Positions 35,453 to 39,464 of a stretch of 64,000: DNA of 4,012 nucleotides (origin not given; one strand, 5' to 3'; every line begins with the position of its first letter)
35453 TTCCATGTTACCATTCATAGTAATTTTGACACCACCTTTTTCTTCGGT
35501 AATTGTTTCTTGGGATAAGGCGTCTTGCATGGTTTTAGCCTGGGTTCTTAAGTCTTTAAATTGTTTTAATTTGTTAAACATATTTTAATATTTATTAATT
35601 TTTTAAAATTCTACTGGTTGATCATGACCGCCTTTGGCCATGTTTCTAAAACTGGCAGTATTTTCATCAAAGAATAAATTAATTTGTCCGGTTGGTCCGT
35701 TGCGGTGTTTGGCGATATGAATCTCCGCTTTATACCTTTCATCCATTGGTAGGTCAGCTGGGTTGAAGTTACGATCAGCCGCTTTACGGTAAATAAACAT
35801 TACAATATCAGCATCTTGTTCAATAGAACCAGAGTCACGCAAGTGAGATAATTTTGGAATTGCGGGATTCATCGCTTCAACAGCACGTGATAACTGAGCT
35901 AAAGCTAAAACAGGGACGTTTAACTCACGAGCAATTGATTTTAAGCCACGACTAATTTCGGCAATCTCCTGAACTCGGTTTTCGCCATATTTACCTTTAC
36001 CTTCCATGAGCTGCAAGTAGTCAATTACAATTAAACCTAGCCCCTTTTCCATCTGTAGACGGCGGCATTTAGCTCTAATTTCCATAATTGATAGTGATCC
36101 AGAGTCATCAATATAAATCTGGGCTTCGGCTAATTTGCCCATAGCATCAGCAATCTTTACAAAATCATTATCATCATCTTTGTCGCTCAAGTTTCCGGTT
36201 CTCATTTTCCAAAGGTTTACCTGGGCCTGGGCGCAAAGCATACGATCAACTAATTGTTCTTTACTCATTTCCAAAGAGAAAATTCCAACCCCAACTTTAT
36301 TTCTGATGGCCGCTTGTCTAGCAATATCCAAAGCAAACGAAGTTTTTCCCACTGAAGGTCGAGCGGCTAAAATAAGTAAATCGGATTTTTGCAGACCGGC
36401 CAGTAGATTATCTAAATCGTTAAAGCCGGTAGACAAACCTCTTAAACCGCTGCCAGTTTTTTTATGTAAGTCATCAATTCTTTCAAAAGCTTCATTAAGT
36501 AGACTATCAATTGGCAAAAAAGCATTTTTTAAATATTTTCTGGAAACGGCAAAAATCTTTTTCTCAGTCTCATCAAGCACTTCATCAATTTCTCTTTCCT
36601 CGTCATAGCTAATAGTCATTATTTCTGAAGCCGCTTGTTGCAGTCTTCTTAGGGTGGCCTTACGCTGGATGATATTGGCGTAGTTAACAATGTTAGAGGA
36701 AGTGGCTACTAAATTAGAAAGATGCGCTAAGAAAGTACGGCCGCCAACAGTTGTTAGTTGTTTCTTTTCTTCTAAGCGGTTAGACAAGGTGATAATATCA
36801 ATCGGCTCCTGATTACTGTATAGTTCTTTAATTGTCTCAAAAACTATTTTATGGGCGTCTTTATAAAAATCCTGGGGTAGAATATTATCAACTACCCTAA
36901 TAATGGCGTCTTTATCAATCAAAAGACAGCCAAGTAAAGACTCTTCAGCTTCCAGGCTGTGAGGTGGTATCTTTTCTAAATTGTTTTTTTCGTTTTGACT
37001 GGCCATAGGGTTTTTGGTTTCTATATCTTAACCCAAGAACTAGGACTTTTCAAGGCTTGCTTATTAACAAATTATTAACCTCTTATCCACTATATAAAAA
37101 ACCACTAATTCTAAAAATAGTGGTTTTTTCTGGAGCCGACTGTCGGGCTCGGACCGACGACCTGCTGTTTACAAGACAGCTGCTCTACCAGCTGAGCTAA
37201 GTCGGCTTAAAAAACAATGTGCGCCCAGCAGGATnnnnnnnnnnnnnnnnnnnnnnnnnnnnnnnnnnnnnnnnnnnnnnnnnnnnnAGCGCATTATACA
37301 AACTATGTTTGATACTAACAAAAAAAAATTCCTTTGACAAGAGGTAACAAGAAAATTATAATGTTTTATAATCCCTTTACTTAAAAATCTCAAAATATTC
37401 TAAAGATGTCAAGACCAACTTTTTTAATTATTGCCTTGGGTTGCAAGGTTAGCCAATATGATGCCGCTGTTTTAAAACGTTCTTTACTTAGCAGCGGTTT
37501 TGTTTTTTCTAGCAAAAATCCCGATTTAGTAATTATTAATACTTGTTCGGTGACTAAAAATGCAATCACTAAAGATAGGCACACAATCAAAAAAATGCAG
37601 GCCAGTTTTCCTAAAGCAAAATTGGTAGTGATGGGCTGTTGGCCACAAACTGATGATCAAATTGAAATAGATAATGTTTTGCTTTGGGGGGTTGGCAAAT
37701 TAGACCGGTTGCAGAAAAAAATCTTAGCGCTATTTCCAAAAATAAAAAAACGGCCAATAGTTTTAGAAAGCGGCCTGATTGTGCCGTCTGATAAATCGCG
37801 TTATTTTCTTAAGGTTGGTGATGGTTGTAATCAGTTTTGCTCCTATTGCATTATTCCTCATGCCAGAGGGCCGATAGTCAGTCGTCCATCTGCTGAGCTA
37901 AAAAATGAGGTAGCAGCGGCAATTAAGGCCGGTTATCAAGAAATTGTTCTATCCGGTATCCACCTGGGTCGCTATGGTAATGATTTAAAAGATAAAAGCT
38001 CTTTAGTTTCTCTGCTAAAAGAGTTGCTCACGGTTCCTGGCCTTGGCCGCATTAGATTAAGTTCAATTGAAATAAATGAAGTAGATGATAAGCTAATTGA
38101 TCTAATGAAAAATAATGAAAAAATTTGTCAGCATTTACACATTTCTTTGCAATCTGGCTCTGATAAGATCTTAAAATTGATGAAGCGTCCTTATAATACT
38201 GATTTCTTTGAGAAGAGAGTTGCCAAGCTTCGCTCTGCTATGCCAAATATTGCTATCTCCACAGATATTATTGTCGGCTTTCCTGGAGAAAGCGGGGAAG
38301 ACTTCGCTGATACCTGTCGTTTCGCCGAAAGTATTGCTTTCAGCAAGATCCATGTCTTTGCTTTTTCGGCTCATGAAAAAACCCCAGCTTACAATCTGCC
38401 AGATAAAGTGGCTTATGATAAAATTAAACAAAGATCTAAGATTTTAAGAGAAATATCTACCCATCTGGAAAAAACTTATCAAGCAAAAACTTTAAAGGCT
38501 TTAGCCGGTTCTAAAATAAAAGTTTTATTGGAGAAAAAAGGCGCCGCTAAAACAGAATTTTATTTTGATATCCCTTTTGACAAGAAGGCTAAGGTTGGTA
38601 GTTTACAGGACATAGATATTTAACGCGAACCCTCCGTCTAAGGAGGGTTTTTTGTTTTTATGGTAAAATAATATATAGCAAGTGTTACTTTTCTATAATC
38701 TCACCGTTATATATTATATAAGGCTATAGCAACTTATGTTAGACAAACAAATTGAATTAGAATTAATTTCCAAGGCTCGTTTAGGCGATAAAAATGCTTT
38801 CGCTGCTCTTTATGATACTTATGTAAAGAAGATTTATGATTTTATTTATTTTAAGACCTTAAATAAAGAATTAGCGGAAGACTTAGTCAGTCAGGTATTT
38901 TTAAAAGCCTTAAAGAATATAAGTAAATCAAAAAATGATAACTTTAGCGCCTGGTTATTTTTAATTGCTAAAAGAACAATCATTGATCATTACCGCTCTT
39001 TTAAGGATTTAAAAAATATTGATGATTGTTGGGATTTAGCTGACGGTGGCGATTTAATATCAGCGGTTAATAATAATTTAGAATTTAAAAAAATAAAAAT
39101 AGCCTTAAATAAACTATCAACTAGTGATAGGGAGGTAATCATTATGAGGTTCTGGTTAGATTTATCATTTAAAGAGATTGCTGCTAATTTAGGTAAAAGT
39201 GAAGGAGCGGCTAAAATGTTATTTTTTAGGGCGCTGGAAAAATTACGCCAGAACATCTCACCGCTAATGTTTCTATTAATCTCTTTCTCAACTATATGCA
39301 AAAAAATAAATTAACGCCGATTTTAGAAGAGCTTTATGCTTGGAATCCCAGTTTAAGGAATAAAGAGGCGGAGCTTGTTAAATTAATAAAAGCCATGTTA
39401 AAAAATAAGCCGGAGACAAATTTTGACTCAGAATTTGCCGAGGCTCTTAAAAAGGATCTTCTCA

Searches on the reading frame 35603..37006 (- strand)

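Call 57: search_protein_families(library=pfam, proteins=[window:35603-37006:-], max_evalue=0.00001)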
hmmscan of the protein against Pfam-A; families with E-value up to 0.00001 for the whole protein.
window:35603-37006:- (467 aa): 3 families
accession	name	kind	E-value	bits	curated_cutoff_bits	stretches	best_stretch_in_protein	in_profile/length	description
PF03796.21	DnaB_C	-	3.6e-101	338.3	27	1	190-455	1-255/255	DnaB-like helicase C terminal domain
PF00772.26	DnaB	-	5.8e-33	113.5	23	1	14-114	2-102/103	DnaB-like helicase N terminal domain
PF13481.12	AAA_25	-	1.1e-14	54.9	27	1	198-372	22-190/195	AAA domain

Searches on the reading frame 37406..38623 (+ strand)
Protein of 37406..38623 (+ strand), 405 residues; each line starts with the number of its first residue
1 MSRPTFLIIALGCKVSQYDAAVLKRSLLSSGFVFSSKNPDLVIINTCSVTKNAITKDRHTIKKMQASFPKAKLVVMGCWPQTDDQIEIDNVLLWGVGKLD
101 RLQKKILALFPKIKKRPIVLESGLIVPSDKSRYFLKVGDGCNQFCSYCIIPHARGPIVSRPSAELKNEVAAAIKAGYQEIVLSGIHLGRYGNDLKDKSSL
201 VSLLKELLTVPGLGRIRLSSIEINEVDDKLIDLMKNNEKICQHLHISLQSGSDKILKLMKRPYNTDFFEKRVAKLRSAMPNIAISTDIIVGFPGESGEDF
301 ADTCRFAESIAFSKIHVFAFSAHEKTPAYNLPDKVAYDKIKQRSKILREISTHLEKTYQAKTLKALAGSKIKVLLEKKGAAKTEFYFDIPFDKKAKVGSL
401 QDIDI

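Call 57: search_protein_families(library=pfam, proteins=[window:37406-38623:+], max_evalue=0.00001)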
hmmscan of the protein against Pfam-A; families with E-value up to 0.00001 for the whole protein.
window:37406-38623:+ (405 aa): 2 families
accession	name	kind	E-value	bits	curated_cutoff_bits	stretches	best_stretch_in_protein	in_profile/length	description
PF04055.27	Radical_SAM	-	7.1e-26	91.8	29.5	1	136-307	2-166/166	Radical SAM superfamily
PF00919.26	UPF0004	-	2.6e-17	63.1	27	1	6-84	2-83/98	Uncharacterized protein family UPF0004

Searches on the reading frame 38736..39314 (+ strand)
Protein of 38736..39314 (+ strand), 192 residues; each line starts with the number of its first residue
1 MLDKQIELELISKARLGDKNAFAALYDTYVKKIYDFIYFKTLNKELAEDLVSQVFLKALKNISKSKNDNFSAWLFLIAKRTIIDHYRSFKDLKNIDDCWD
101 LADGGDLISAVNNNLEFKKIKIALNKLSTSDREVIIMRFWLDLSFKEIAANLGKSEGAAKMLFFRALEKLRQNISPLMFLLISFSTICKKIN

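Call 57: search_protein_families(library=pfam, proteins=[window:38736-39314:+], max_evalue=0.00001)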
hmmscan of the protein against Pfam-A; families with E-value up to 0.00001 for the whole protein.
window:38736-39314:+ (192 aa): 3 families
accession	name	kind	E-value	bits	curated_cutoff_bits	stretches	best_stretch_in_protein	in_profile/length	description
PF04542.20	Sigma70_r2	-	1.4e-13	50.8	24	1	25-88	1-67/71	Sigma-70 region 2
PF08281.18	Sigma70_r4_2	-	5.1e-13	48.9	25.7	1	123-170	7-54/54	Sigma-70, region 4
PF04545.22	Sigma70_r4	-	6.9e-13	48.3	24.1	1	123-172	1-50/50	Sigma-70, region 4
